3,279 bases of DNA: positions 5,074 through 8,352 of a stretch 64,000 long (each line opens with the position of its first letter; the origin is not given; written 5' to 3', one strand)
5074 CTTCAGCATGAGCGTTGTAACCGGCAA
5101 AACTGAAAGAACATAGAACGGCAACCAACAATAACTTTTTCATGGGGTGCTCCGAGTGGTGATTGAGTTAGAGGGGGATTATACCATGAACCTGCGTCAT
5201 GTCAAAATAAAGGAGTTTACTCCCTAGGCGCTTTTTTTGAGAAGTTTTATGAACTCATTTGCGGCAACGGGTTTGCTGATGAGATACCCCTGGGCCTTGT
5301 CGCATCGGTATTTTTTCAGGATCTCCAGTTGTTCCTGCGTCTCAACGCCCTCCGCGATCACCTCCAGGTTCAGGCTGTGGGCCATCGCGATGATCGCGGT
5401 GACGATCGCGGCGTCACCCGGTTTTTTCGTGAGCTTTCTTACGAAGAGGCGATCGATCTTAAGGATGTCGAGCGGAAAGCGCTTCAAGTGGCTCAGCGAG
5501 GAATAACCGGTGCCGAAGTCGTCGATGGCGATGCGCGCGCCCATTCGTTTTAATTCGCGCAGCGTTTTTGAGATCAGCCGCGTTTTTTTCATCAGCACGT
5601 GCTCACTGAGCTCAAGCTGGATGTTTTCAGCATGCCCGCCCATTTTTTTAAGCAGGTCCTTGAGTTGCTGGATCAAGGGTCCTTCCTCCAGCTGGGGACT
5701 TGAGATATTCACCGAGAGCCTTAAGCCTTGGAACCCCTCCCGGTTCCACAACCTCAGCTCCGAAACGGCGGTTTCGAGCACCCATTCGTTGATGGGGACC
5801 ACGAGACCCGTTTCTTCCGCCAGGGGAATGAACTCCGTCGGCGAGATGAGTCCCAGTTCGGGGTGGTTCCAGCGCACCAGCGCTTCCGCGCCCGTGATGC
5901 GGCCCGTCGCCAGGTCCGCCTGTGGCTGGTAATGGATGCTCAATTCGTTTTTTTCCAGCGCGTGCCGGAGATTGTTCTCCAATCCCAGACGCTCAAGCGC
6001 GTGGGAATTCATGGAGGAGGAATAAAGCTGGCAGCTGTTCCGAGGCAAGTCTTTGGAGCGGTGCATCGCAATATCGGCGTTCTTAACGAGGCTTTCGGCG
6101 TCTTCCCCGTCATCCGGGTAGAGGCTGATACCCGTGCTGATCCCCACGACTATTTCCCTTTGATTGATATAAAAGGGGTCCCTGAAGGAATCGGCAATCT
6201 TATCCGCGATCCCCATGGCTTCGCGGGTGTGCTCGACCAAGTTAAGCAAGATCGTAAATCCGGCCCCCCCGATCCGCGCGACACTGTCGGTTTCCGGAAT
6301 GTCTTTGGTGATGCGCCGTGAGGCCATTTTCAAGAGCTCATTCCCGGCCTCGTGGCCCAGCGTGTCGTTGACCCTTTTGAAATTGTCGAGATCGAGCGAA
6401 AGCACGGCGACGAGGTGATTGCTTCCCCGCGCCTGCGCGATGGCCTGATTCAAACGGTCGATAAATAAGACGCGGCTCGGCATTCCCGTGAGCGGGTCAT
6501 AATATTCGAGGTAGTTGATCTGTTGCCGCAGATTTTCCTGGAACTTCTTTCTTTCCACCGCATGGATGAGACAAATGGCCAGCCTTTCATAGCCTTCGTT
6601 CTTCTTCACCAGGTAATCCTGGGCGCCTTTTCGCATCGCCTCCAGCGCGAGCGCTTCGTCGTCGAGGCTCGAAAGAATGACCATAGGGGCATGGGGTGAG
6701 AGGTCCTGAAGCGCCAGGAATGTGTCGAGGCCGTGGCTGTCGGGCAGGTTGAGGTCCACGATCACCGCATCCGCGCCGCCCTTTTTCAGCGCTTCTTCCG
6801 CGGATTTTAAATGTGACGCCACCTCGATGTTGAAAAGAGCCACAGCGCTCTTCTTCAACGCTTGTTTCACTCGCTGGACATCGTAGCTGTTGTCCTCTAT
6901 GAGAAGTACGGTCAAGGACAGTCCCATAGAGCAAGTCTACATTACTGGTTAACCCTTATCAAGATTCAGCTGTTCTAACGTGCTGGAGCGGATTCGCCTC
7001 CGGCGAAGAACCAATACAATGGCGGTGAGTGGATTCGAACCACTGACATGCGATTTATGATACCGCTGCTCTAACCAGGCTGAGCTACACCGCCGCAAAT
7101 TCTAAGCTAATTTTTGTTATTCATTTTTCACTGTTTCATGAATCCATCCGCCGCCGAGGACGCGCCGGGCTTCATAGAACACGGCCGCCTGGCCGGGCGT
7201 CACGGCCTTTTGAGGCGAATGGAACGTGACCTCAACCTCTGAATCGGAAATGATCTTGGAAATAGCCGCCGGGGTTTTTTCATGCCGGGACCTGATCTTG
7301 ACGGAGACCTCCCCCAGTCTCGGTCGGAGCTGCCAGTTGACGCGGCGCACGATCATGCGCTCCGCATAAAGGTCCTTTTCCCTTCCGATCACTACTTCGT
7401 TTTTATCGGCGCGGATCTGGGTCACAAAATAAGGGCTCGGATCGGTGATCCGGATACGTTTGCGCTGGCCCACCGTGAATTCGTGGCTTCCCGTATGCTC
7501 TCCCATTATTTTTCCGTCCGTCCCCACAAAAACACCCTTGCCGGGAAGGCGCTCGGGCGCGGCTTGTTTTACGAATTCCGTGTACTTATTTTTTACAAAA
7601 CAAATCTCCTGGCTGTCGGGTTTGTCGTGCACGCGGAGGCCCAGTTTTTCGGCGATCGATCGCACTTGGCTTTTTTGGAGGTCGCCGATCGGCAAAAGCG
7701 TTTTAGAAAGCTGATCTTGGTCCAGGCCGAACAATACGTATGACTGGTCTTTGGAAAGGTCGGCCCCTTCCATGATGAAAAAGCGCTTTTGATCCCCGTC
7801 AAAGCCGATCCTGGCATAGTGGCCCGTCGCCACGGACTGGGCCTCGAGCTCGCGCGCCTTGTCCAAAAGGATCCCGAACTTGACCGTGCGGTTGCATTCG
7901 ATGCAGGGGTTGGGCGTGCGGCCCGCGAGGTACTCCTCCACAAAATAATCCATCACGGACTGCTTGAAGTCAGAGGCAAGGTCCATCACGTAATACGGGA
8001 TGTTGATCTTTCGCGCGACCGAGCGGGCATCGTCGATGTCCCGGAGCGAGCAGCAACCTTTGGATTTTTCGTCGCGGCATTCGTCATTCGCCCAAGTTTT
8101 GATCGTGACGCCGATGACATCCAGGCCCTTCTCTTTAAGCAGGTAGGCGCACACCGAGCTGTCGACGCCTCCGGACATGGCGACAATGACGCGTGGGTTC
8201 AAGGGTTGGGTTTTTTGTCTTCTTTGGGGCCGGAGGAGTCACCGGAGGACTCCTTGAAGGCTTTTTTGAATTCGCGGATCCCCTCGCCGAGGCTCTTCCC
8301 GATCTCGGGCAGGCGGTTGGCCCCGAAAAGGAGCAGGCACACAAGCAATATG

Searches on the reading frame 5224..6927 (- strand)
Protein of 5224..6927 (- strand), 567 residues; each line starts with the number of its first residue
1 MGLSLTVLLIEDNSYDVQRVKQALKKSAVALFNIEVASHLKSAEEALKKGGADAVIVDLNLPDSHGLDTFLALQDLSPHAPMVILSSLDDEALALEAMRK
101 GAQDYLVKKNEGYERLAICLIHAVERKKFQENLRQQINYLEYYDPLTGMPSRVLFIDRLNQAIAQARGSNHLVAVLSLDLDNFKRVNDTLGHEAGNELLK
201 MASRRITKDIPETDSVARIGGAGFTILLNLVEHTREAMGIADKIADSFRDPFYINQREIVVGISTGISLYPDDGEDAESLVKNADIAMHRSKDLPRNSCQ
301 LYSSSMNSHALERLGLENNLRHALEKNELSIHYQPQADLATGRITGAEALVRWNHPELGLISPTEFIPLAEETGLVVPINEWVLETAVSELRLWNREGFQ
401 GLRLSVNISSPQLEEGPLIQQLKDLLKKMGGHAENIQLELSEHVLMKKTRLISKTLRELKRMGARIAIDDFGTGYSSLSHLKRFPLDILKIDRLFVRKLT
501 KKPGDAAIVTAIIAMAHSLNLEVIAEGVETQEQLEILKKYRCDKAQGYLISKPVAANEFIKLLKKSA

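Call 56: search_protein_families(library=pfam, proteins=[window:5224-6927:-], max_evalue=0.0001)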
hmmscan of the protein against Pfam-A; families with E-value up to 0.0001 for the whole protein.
window:5224-6927:- (567 aa): 3 families
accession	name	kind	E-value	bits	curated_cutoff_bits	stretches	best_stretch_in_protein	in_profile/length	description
PF00563.25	EAL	-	7.1e-81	271.5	31.3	1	318-553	2-236/236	EAL domain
PF00990.26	GGDEF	-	4.8e-41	140.6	23.8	1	142-297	2-160/161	Diguanylate cyclase, GGDEF domain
PF00072.30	Response_reg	-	7.7e-18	65.1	30.2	1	7-110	1-101/111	Response regulator receiver domain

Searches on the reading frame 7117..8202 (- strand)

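Call 33: search_protein_families(library=pfam, proteins=[window:7117-8202:-], max_evalue=0.00001)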
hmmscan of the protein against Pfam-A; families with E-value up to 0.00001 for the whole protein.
window:7117-8202:- (361 aa): 3 families
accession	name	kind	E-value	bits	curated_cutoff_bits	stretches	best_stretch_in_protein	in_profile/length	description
PF03054.22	tRNA_Me_trans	-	3.4e-77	259.1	20.6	1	4-204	2-201/202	tRNA methyl transferase HUP domain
PF20258.4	tRNA_Me_trans_C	-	1.2e-18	67.7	20.6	1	282-354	3-77/77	Aminomethyltransferase beta-barrel domain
PF20259.3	tRNA_Me_trans_M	-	2.7e-14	52.9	27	1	209-274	2-66/66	tRNA methyl transferase PRC-barrel domain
